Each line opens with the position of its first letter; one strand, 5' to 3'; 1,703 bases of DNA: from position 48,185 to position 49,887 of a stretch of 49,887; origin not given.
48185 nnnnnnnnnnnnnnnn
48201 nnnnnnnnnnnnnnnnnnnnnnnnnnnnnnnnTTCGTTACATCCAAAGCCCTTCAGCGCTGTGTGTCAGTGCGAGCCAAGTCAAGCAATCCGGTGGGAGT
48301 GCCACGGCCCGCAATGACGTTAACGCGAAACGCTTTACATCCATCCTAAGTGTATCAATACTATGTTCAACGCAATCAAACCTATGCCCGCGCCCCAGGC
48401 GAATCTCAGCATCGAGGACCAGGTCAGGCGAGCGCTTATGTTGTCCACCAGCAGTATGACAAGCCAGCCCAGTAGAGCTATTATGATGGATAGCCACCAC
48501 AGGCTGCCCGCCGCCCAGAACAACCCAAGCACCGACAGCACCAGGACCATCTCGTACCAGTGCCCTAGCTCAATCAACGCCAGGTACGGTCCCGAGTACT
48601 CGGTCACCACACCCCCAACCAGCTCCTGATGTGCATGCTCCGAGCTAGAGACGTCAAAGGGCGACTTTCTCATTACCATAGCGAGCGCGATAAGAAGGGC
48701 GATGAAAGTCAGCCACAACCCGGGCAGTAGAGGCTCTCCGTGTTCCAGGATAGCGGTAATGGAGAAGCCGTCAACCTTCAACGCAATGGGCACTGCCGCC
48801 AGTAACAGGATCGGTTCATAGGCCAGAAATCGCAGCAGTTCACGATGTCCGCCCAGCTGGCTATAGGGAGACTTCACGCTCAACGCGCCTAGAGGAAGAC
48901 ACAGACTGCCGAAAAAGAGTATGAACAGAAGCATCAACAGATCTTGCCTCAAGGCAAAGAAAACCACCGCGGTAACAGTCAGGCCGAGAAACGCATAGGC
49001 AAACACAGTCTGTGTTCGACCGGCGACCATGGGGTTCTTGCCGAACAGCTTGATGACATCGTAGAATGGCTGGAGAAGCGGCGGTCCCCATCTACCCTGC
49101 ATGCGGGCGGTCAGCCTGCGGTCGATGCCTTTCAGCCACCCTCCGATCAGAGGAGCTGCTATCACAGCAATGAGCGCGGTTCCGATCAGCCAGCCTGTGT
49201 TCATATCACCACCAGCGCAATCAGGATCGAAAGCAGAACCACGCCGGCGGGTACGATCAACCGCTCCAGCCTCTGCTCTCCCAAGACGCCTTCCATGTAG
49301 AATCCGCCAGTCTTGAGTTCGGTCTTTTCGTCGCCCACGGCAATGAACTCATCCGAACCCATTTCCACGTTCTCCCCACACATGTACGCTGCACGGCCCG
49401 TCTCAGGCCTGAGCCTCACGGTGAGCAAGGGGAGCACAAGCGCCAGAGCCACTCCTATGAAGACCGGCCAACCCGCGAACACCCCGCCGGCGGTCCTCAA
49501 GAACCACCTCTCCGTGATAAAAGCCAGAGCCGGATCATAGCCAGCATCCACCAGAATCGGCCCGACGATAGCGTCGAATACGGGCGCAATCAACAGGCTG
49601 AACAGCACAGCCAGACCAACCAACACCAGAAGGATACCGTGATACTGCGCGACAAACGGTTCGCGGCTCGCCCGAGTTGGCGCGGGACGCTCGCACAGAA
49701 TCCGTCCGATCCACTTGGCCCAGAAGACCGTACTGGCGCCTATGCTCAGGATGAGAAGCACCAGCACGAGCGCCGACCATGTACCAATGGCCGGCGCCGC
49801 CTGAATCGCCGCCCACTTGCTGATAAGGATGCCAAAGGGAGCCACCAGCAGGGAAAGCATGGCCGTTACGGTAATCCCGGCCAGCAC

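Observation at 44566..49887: Ech-type group 4 [NiFe]-hydrogenase whose NuoC-like subunit is fused to a GltD/NfnB-like NAD(P)H oxidoreductase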

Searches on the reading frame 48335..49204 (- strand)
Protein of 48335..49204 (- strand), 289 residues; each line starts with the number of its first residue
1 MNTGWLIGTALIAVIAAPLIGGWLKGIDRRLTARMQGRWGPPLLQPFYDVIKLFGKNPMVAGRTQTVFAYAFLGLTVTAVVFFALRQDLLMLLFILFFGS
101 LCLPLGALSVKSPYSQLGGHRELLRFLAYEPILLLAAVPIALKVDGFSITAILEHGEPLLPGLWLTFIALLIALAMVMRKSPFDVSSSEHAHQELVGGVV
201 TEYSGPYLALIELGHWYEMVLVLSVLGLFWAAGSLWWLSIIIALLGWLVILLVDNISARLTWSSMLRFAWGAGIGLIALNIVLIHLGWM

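Call 3: search_protein_families(library=pfam, proteins=[window:48335-49204:-], max_evalue=0.01)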
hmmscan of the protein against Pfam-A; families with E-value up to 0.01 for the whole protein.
window:48335-49204:- (289 aa): 1 family
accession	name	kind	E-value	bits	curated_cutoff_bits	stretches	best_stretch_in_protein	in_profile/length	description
PF00146.26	NADHdh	-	3.6e-41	141.9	27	1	12-284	5-297/298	NADH dehydrogenase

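Call 4: search_protein_families(library=ncbifam, proteins=[window:48335-49204:-], max_evalue=0.001)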
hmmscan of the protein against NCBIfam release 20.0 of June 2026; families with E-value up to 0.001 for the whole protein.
window:48335-49204:- (289 aa): 6 families
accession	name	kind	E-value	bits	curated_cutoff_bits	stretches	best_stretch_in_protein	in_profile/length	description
NF004741.0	PRK06076.1-2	equivalog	1.3e-20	73.9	305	1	25-283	41-328/337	NADH-quinone oxidoreductase subunit NuoH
NF040610.1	F420_dehyd_FpoH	exception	1e-13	51.4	475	1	107-241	140-271/339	F420H2 dehydrogenase subunit FpoH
NF004740.0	PRK06076.1-1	equivalog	4.1e-13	49.5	399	1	10-283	18-315/325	NADH-quinone oxidoreductase subunit NuoH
NF004743.0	PRK06076.1-4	equivalog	2.3e-10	39.9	494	1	93-227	131-264/433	NADH-quinone oxidoreductase subunit NuoH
NF004745.0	PRK06076.1-6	equivalog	5.9e-09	35.6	450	1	18-245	27-277/341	NADH-quinone oxidoreductase subunit NuoH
NF004744.0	PRK06076.1-5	equivalog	3.1e-08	33.2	542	1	11-249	38-293/372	NADH-quinone oxidoreductase subunit NuoH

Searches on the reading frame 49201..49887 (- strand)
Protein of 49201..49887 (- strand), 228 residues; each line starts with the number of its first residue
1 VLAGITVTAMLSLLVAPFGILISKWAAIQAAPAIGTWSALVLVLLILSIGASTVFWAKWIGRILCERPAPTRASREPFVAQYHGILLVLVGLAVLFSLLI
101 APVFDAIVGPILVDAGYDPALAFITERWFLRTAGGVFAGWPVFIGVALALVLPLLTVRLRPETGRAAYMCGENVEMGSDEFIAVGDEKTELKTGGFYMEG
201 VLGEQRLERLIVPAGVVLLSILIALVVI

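Call 3: search_protein_families(library=pfam, proteins=[window:49201-49887:-], max_evalue=0.01)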
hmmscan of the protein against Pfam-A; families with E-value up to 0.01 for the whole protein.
window:49201-49887:- (228 aa): 0 families

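Call 4: search_protein_families(library=ncbifam, proteins=[window:49201-49887:-], max_evalue=0.001)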
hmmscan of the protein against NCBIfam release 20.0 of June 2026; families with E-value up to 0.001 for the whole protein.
window:49201-49887:- (228 aa): 1 family
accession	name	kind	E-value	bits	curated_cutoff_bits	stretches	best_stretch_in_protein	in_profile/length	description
NF005097.0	PRK06525.1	equivalog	5.8e-05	22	430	1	8-101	379-476/480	hydrogenase 4 subunit D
